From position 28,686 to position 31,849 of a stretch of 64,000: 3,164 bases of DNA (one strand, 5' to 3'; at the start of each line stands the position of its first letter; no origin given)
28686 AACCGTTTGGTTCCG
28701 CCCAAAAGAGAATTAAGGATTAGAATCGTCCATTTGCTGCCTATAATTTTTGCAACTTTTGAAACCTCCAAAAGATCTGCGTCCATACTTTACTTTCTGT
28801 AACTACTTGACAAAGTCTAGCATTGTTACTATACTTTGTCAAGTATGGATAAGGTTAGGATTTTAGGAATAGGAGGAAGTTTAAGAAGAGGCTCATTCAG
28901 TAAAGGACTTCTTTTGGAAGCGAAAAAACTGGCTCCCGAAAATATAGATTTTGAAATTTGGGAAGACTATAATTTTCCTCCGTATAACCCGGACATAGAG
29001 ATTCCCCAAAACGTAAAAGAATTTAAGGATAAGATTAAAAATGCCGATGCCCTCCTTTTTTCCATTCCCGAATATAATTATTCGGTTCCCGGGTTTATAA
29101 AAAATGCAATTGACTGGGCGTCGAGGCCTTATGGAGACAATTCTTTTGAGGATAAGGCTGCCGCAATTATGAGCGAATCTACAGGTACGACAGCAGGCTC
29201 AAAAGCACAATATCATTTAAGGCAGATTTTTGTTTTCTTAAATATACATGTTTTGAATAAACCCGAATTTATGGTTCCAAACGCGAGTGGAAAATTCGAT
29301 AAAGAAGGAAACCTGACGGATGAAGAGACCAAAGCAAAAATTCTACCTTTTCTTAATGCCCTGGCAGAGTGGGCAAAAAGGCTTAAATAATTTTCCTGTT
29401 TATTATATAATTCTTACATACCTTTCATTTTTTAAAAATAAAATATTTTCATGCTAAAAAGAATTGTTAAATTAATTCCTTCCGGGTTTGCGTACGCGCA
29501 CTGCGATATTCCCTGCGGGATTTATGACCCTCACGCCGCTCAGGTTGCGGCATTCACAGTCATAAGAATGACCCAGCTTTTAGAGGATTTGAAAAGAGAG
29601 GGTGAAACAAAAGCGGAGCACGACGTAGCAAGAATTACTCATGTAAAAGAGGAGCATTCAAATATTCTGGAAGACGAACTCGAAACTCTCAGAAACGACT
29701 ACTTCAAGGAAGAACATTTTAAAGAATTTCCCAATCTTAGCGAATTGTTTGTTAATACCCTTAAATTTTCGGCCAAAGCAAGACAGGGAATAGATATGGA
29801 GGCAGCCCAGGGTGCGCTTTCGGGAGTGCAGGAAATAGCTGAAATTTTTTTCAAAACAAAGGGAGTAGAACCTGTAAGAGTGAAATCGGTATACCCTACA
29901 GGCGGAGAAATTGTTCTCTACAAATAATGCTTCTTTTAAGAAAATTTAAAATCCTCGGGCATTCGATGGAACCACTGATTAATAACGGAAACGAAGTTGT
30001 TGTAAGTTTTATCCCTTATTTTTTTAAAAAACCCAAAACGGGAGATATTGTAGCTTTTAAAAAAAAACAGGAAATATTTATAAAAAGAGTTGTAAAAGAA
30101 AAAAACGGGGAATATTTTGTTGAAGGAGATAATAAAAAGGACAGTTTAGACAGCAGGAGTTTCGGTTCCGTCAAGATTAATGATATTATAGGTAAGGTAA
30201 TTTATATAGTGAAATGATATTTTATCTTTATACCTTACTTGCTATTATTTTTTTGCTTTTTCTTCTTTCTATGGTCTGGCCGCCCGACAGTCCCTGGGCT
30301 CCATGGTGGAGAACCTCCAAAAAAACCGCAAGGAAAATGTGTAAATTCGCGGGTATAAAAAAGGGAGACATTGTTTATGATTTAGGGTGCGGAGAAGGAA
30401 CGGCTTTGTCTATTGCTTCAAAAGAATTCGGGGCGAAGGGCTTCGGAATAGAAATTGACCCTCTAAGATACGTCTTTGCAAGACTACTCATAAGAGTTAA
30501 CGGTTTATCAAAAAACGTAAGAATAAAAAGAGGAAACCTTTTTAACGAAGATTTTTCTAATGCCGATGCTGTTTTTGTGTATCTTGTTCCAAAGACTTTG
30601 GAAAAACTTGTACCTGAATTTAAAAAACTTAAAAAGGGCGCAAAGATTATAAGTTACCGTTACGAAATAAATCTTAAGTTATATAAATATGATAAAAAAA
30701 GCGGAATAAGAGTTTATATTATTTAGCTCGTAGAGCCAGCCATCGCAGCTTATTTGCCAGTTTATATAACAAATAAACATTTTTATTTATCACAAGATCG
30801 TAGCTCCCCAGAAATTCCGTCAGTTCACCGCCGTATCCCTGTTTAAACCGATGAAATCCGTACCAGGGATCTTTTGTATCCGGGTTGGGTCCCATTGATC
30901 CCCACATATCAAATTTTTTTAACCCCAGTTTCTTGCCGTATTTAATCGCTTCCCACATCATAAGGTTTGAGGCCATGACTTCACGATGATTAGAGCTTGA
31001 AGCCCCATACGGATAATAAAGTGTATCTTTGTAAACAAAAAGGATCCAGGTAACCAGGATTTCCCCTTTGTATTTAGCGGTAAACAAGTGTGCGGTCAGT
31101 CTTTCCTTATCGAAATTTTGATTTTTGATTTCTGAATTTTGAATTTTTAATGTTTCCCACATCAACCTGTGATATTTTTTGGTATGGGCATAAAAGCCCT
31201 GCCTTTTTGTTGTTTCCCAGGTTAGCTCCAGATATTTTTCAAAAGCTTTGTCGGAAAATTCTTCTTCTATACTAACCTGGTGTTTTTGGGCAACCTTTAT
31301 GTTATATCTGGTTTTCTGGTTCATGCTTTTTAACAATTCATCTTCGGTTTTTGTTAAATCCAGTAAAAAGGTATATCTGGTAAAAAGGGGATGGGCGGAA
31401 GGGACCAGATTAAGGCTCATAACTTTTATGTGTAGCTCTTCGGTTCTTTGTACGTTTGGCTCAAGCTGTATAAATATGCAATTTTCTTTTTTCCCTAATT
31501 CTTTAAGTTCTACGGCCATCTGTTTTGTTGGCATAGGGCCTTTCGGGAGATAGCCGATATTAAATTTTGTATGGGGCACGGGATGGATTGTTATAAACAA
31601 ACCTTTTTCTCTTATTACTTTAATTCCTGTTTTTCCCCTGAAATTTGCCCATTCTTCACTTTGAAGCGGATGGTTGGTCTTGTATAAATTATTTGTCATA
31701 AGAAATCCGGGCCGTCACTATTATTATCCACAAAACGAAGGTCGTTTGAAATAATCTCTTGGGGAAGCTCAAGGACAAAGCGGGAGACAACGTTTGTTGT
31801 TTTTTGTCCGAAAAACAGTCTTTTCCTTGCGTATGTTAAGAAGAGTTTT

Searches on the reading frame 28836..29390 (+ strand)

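Call 94: search_protein_families(library=pfam, proteins=[window:28836-29390:+], max_evalue=0.01)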
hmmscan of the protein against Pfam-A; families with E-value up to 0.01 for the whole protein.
window:28836-29390:+ (184 aa): 2 families
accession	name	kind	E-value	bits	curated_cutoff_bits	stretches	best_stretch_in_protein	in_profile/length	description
PF03358.20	FMN_red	-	1.5e-38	132.2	24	1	8-150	2-150/152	NADPH-dependent FMN reductase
PF02525.22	Flavodoxin_2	-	2.6e-06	27.7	27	1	58-139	65-169/198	Flavodoxin-like fold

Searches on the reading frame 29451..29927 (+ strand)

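Call 94: search_protein_families(library=pfam, proteins=[window:29451-29927:+], max_evalue=0.01)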
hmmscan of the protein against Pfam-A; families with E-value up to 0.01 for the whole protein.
window:29451-29927:+ (158 aa): 1 family
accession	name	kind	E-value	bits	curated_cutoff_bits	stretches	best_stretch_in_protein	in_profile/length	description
PF09055.16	Sod_Ni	-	1.6e-34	119.6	25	1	14-137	3-127/127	Nickel-containing superoxide dismutase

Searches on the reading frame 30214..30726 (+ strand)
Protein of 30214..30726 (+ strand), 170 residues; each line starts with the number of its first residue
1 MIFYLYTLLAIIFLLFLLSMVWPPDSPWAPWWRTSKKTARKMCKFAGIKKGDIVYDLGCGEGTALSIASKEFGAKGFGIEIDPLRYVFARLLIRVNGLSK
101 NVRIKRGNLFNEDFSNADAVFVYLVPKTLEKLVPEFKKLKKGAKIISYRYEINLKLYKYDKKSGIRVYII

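Call 10: search_protein_families(library=pfam, proteins=[window:30214-30726:+], max_evalue=0.01)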
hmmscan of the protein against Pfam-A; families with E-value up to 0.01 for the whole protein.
window:30214-30726:+ (170 aa): 7 families
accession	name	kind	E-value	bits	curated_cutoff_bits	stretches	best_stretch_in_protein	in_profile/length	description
PF06325.19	PrmA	-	2.8e-07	30.8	22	1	48-145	159-256/296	Ribosomal protein L11 methyltransferase (PrmA)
PF13847.12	Methyltransf_31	-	1.4e-06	28.5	27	1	48-126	1-84/145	Methyltransferase domain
PF02353.26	CMAS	-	8.1e-05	22.5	27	1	39-106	51-118/273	Mycolic acid cyclopropane synthetase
PF13649.12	Methyltransf_25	-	9.3e-05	23.5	27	1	54-123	1-71/97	Methyltransferase domain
PF08123.19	DOT1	-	0.00014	22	23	1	39-149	31-158/205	Histone methylation protein DOT1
PF07021.18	MetW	-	0.0016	18.6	21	1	48-82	11-45/193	Methionine biosynthesis protein MetW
PF01135.25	PCMT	-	0.0064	16.7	20.3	1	40-147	63-171/210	Protein-L-isoaspartate(D-aspartate) O-methyltransferase (PCMT)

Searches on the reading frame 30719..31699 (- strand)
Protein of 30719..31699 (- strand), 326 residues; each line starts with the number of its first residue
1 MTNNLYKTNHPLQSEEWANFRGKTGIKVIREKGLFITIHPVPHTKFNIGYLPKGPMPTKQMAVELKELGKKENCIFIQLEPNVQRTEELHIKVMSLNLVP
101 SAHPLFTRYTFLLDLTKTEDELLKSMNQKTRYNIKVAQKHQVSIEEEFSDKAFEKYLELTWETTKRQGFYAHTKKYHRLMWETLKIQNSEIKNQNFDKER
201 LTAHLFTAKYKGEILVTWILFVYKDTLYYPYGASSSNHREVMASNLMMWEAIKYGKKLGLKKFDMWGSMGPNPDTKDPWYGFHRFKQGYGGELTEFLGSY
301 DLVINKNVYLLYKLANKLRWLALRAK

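Call 10: search_protein_families(library=pfam, proteins=[window:30719-31699:-], max_evalue=0.01)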
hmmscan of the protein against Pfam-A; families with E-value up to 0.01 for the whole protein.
window:30719-31699:- (326 aa): 2 families
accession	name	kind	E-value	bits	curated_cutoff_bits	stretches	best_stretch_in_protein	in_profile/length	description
PF02388.22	FemAB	-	1.4e-30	106.9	24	2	185-317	277-406/406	FemAB family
PF13480.13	Acetyltransf_6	-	4.7e-10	40.2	22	1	128-267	5-136/143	Acetyltransferase (GNAT) domain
